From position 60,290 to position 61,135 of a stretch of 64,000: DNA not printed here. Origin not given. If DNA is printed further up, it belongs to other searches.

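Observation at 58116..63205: ABC-DUF1854-like-ABC cassette in which both half-transporters carry an extra N-terminal soluble domain ending in a zinc ribbon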

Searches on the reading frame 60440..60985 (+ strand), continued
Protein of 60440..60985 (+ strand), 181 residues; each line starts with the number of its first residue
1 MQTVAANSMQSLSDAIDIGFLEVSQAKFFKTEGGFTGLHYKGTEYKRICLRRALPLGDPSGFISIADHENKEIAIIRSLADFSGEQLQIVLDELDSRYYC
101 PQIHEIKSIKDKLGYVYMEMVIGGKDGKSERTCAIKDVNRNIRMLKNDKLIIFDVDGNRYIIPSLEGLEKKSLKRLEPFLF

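Call 30: search_protein_families(library=pfam, proteins=[L058:2898-3422:+, L055:10635-11120:+, L019:9209-9982:+, L057:7570-8391:+, L044:9720-10235:+, L049:3913-4245:+, L044:8512-9183:+, L017:6424-6915:+, L015:6052-7020:+, L066:9097-9996:+], max_evalue=0.001)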
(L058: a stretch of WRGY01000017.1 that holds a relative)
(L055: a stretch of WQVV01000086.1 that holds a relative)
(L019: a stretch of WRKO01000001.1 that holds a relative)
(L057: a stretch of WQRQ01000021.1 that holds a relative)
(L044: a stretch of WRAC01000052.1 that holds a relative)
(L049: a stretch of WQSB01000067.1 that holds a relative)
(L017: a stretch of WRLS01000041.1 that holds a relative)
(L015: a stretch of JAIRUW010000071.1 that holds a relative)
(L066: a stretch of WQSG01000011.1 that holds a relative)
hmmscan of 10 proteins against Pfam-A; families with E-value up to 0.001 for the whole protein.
L058:2898-3422:+ (174 aa): 3 families
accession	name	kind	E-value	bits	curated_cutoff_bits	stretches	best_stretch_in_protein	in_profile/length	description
PF00583.31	Acetyltransf_1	-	6.6e-13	49.4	20.7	1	30-140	15-116/116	Acetyltransferase (GNAT) family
PF13508.13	Acetyltransf_7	-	7.3e-11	42.7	27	1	51-141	3-83/84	Acetyltransferase (GNAT) domain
PF13673.13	Acetyltransf_10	-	4.4e-08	33.6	23.6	1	48-143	28-110/128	Acetyltransferase (GNAT) domain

L055:10635-11120:+ (161 aa): 5 families
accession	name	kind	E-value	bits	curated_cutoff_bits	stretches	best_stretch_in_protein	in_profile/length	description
PF00583.31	Acetyltransf_1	-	1.5e-13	51.5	20.7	1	56-149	28-116/116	Acetyltransferase (GNAT) family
PF13508.13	Acetyltransf_7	-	2.9e-10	40.8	27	1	62-150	3-83/84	Acetyltransferase (GNAT) domain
PF08445.16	FR47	-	5.9e-05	23.4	22.1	1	91-157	20-85/86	FR47-like protein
PF13527.13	Acetyltransf_9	-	0.00024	21.5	25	1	64-150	43-125/127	Acetyltransferase (GNAT) domain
PF13673.13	Acetyltransf_10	-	0.00068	20.1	23.6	1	88-154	52-112/128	Acetyltransferase (GNAT) domain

L019:9209-9982:+ (257 aa): 8 families
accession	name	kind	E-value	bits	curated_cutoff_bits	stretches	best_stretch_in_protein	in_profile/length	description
PF00583.31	Acetyltransf_1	-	1.4e-19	70.9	20.7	1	153-243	22-116/116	Acetyltransferase (GNAT) family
PF13508.13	Acetyltransf_7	-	3.4e-15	56.6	27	1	166-244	8-83/84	Acetyltransferase (GNAT) domain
PF13673.13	Acetyltransf_10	-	2.9e-11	43.9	23.6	1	159-251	29-115/128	Acetyltransferase (GNAT) domain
PF13527.13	Acetyltransf_9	-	2.4e-07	31.2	25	1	133-244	8-125/127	Acetyltransferase (GNAT) domain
PF24553.2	Rv0428c_C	-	2.2e-05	24.7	27.2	1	182-244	155-216/224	Probable histone acetyltransferase Rv0428c C-terminal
PF08445.16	FR47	-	4.1e-05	23.9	22.1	1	190-246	25-80/86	FR47-like protein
PF14542.12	Acetyltransf_CG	-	5.6e-05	23.6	30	1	181-219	17-57/80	GCN5-related N-acetyl-transferase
PF13302.13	Acetyltransf_3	-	0.00041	21.5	25.4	1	149-243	36-137/138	Acetyltransferase (GNAT) domain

L057:7570-8391:+ (273 aa): 6 families
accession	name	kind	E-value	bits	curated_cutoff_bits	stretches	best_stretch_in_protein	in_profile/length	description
PF08241.18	Methyltransf_11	-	4.9e-16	59.6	21.2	1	68-156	7-94/95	Methyltransferase domain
PF13649.12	Methyltransf_25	-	6.9e-14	52.8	27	1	75-153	15-97/97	Methyltransferase domain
PF13847.12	Methyltransf_31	-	1.2e-11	44.9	27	1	56-160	3-112/145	Methyltransferase domain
PF01209.24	Ubie_methyltran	-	1.5e-09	38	20.1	1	49-166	40-161/233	ubiE/COQ5 methyltransferase family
PF08242.18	Methyltransf_12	-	5.6e-06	27.4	30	1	78-155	19-98/98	Methyltransferase domain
PF13489.12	Methyltransf_23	-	0.00025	21.2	27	1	54-233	20-163/164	Methyltransferase domain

L044:9720-10235:+ (171 aa): 3 families
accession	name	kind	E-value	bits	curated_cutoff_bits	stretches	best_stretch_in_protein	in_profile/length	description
PF00583.31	Acetyltransf_1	-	2.8e-09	37.7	20.7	1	72-155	34-116/116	Acetyltransferase (GNAT) family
PF13673.13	Acetyltransf_10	-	0.00033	21.1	23.6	1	97-160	52-112/128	Acetyltransferase (GNAT) domain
PF13420.13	Acetyltransf_4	-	0.00047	20.6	24.3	1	72-161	49-140/155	Acetyltransferase (GNAT) domain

L049:3913-4245:+ (110 aa): 1 family
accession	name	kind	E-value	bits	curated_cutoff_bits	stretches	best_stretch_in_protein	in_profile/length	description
PF02452.23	PemK_toxin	-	1.5e-25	90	23.1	1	2-104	1-108/109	PemK-like, MazF-like toxin of type II toxin-antitoxin system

L044:8512-9183:+ (223 aa): 0 families

L017:6424-6915:+ (163 aa): 3 families
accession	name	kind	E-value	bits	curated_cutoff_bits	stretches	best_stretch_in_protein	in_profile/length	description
PF13508.13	Acetyltransf_7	-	1.9e-13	51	27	1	53-139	5-83/84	Acetyltransferase (GNAT) domain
PF13673.13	Acetyltransf_10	-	2.1e-13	50.8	23.6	1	49-141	29-110/128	Acetyltransferase (GNAT) domain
PF00583.31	Acetyltransf_1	-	2.2e-12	47.7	20.7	1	51-138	33-116/116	Acetyltransferase (GNAT) family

L015:6052-7020:+ (322 aa): 5 families
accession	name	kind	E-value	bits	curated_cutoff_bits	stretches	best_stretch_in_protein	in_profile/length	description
PF01636.29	APH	-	2.8e-24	86.6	23.2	1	36-263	9-232/239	Phosphotransferase enzyme family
PF01633.27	Choline_kinase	-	2.8e-09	37.1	29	1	36-222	8-189/300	Choline/ethanolamine kinase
PF19974.5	TCAD9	-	2e-06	27.7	40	1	175-241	278-342/429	Ternary complex associated domain 9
PF01163.29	RIO1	-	5.3e-05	23.4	22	1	167-222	95-149/187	RIO domain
PF07914.17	DUF1679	-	0.00053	19.4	24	0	164-238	235-315/414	Uncharacterized oxidoreductase dhs-27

L066:9097-9996:+ (299 aa): 0 families

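Call 54: search_protein_families(library=pfam, proteins=[L006:837-3389:+, L016:6889-9732:-, L021:248-2839:+, L030:2850-5693:+, L044:12500-15106:+, L046:14457-17252:-, L052:3848-6457:+, L054:13460-16210:-, L056:1699-4329:-, L068:2636-5308:+], max_evalue=1e-8)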
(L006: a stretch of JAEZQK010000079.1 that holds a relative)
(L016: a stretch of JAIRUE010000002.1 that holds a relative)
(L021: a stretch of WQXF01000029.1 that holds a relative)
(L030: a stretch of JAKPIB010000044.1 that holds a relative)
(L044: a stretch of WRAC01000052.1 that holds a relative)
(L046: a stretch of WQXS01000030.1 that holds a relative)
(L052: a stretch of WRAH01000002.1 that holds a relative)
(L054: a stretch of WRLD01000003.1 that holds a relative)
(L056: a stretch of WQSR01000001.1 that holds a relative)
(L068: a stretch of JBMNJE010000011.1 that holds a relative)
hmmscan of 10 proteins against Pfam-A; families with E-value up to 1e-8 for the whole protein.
L006:837-3389:+ (850 aa): 1 family
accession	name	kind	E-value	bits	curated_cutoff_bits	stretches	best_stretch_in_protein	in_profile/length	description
PF01391.23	Collagen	-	9.3e-80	262.8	27.2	0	153-208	3-58/60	Collagen triple helix repeat (20 copies)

L016:6889-9732:- (947 aa): 4 families
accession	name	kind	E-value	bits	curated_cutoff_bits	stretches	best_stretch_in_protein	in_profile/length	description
PF17760.6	UvrA_inter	-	2.2e-40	137.4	23.3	1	131-236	1-106/109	UvrA interaction domain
PF17755.6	UvrA_DNA-bind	-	2.4e-31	108.7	23.2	1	289-402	1-110/110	UvrA DNA-binding domain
PF00005.33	ABC_tran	-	5.5e-21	76.1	25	0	819-862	97-137/137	ABC transporter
PF02463.25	SMC_N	-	4.7e-11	43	40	0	202-563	135-211/220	RecF/RecN/SMC N terminal domain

L021:248-2839:+ (863 aa): 0 families

L030:2850-5693:+ (947 aa): 5 families
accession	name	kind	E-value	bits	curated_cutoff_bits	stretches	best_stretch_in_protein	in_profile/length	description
PF13855.12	LRR_8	-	4.7e-73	241.3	27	6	257-316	2-61/61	Leucine rich repeat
PF12799.13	LRR_4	-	2e-40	136.3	27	0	399-438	2-40/44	Leucine Rich repeats (2 copies)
PF13306.12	LRR_5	-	1e-27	96.9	27.7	0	87-210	11-126/127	BspA type Leucine rich repeat region (6 copies)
PF23598.1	LRR_14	-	6.6e-25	88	40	2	110-197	45-125/353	Leucine-rich repeat region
PF00560.39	LRR_1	-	3.5e-21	71.2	20.6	0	400-421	2-23/23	Leucine Rich Repeat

L044:12500-15106:+ (868 aa): 3 families
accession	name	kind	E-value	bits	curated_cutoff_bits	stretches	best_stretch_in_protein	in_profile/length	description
PF00015.26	MCPsignal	-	2.6e-45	154.8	34.6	1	679-832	4-171/172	Methyl-accepting chemotaxis protein (MCP) signalling domain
PF18947.5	HAMP_2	-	5.4e-25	87.6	24.3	1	503-564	1-62/67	HAMP domain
PF00672.30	HAMP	-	2.5e-13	50.6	25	0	518-562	2-46/53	HAMP domain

L046:14457-17252:- (931 aa): 1 family
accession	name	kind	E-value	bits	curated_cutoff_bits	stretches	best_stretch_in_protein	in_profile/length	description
PF02687.27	FtsX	-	2e-18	67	25.5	1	800-920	4-115/120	FtsX-like permease C-terminal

L052:3848-6457:+ (869 aa): 3 families
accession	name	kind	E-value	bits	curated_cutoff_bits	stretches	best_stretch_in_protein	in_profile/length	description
PF25137.1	ADH_Fe_C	-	2.9e-58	197.2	27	1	653-865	1-194/194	Fe-containing alcohol dehydrogenase family, C-terminal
PF00465.25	Fe-ADH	-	1.9e-47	161.5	31.3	1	462-641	1-167/168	Iron-containing alcohol dehydrogenase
PF00171.27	Aldedh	-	1.4e-22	80.4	23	1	10-404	27-425/461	Aldehyde dehydrogenase family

L054:13460-16210:- (916 aa): 3 families
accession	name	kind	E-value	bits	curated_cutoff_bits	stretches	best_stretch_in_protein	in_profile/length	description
PF02518.31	HATPase_c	-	8.4e-26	91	26.4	1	463-579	1-109/111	Histidine kinase-, DNA gyrase B-, and HSP90-like ATPase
PF00072.30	Response_reg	-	3.9e-20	72.5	30.2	1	621-728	1-107/111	Response regulator receiver domain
PF00512.31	HisKA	-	2.4e-16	60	26.9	1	350-416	1-66/66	His Kinase A (phospho-acceptor) domain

L056:1699-4329:- (876 aa): 3 families
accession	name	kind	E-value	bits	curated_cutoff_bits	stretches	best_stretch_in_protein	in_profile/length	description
PF02896.24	PEP-utilizers_C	-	5.6e-76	255.9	22.8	1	519-870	7-291/293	PEP-utilising enzyme, PEP-binding domain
PF01326.24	PPDK_N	-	5.5e-50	171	27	2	18-291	2-221/328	Pyruvate phosphate dikinase, AMP/ATP-binding domain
PF00391.29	PEP-utilizers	-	3.5e-22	78.2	23.1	1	422-500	4-72/72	PEP-utilising enzyme, mobile domain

L068:2636-5308:+ (890 aa): 5 families
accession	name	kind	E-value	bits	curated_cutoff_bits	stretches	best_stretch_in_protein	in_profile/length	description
PF00133.28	tRNA-synt_1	-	7.4e-152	506.3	22.7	1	25-570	2-413/414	tRNA synthetases class I (I, L, M and V)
PF08264.19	Anticodon_1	-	2.3e-48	164.2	25.1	1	613-760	1-147/148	Anticodon-binding domain of tRNA ligase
PF09334.17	tRNA-synt_1g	-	2.8e-24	86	20.1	2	353-587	169-385/391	tRNA synthetases class I (M)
PF10458.14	Val_tRNA-synt_C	-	1.1e-18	67.7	25.9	1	820-885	1-66/66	Valyl tRNA synthetase tRNA binding arm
PF13603.12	tRNA-synt_1_2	-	2.8e-12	47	25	0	250-314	85-149/185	Leucyl-tRNA synthetase, editing domain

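Call 60: search_dna_similar(query=window:60440-60985:+, collection=plasmids, mode=protein, max_evalue=0.001, max_rows=25)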
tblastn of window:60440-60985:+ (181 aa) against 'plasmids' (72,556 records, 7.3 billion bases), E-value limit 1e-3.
No match.

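Call 61: predict_structure(alignment_id=A4)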
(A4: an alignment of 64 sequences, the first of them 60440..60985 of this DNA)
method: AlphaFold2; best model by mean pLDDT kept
length: 181 residues; sequences in the alignment: 64
mean_pLDDT: 83.8   pTM: 0.56
mean pLDDT of the five models: 83.8, 83.4, 81.9, 81.6, 78.9
residues with pLDDT >= 90: 80; 70-90: 74; 50-70: 18; < 50: 9
segments of 3 or more residues with pLDDT < 50: 1-9
pLDDT, mean of each block of 10 residues (from residue 1): 41 62 92 91 90 70 86 87 92 79 93 93 84 91 88 88 91 91 76
secondary structure, 60 per line:
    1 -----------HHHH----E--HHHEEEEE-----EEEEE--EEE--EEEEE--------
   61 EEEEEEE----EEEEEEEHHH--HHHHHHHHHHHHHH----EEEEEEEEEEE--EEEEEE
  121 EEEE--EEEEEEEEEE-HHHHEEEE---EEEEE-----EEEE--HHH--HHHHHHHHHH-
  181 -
elements in order: H12-15 E26-30 E36-40 E43-45 E48-52 E61-67 E72-78 H84-97 E102-112 E115-124 E127-136 H138-141 E142-145 E149-153 E159-162 H170-179

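Call 64: fold_search(model_id=the predicted structure, library=pdb)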
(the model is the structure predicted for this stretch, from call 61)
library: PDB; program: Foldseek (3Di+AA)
matches with E <= 10: 1404; with E <= 0.001: 0
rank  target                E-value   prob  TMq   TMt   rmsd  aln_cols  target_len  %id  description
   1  3fp9_F                4.1e-02  0.23  0.16  0.20  12.9       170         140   14  Crystal structure of Intern Domain of proteasome-associated ATPase, Mycobacterium tuberculosis (released 2009-10-27)
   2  3hty_H                5.7e-02  0.94  0.18  0.33   6.0        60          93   17  Crystal structure of a lipocalin-like protein (BT_0869) from Bacteroides thetaiotaomicron VPI-5482 at 1.95 A resolutio (released 2009-07-07)
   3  3hty_I                5.7e-02  0.66  0.19  0.35  14.5       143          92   10  Crystal structure of a lipocalin-like protein (BT_0869) from Bacteroides thetaiotaomicron VPI-5482 at 1.95 A resolutio (released 2009-07-07)
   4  7ljf_D                5.7e-02  0.13  0.15  0.18  12.9       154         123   12  Cryo-EM structure of the Mpa hexamer in the presence of ATP and the Pup-FabD substrate (released 2021-05-05)
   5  6w40_B                6.4e-02  0.38  0.16  0.22   9.3        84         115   17  An enumerative algorithm for de novo design of proteins with diverse pocket structures (released 2020-04-08)
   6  9dqa_B                6.4e-02  0.15  0.17  0.07  15.3       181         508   10  Crystal structure of bovine RPE65 in complex with EYE-002 (released 2025-09-03)
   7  5jpm_C                7.1e-02  0.30  0.21  0.15  16.2       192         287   14  Structure of the complex of human complement C4 with MASP-2 rebuilt using iMDFF (released 2016-08-10)
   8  3hty_A                8.0e-02  0.63  0.20  0.37  14.5       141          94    9  Crystal structure of a lipocalin-like protein (BT_0869) from Bacteroides thetaiotaomicron VPI-5482 at 1.95 A resolutio (released 2009-07-07)
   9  9u61_E                8.0e-02  0.20  0.22  0.04  15.0       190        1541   14  CP/MBL pathways C3 convertase C4b2a and C3 complex (released 2026-01-14)
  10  2yn5_A                9.4e-02  0.54  0.16  0.11   8.4        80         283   11  Structural insight into the giant calcium-binding adhesin SiiE: implications for the adhesion of Salmonella enterica t (released 2013-04-03)
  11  3hty_C                9.9e-02  0.97  0.19  0.35   5.2        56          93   16  Crystal structure of a lipocalin-like protein (BT_0869) from Bacteroides thetaiotaomicron VPI-5482 at 1.95 A resolutio (released 2009-07-07)
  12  2yn3_C                9.9e-02  0.75  0.18  0.12  10.5        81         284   11  Structural insight into the giant calcium-binding adhesin SiiE: implications for the adhesion of Salmonella enterica t (released 2013-04-03)
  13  2yn3_A                9.9e-02  0.72  0.17  0.12  10.8        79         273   11  Structural insight into the giant calcium-binding adhesin SiiE: implications for the adhesion of Salmonella enterica t (released 2013-04-03)
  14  8veh_C                9.9e-02  0.15  0.17  0.18  14.3       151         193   13  Crystal structure of outer membrane lipoprotein carrier protein (LolA) from Rickettsia bellii (released 2023-12-27)
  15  4ok0_A                9.9e-02  0.11  0.14  0.13  16.7       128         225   15  Crystal structure of putative nucleotidyltransferase from H. pylori (released 2014-04-09)
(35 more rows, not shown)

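Call 90: search_protein_families(library=pfam, alignment_id=A8, max_evalue=0.00001)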
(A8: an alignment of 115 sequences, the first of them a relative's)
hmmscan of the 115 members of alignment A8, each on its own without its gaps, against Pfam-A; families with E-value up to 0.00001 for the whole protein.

A. member 1, L001:5972-7072:+ (366 aa): 0 families

B. families by the number of members that match (of 115 scanned): 139 families (the first 25 are shown)
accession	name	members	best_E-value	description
PF01546.33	Peptidase_M20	5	3.5e-11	Peptidase family M20/M25/M40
PF07719.23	TPR_2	5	1.5e-08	Tetratricopeptide repeat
PF04542.20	Sigma70_r2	4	2.6e-16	Sigma-70 region 2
PF08281.18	Sigma70_r4_2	4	1.6e-13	Sigma-70, region 4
PF17167.11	Glyco_hydro_94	3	1.3e-159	Glycosyl hydrolase 94 superfamily, catalytic domain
PF06165.18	GH94_b-supersand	3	1e-84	Glycosyl hydrolase 94, supersandwich domain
PF05343.19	Peptidase_M42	3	4.2e-79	M42 glutamyl aminopeptidase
PF04389.22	Peptidase_M28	3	8.3e-37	Peptidase family M28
PF00005.33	ABC_tran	3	3e-34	ABC transporter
PF08241.18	Methyltransf_11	3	2e-17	Methyltransferase domain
PF00583.31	Acetyltransf_1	3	1.1e-13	Acetyltransferase (GNAT) family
PF13649.12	Methyltransf_25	3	3.6e-13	Methyltransferase domain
PF04545.22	Sigma70_r4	3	1.6e-08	Sigma-70, region 4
PF00535.33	Glycos_transf_2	3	3.7e-07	Glycosyl transferase family 2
PF02463.25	SMC_N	3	4.3e-07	RecF/RecN/SMC N terminal domain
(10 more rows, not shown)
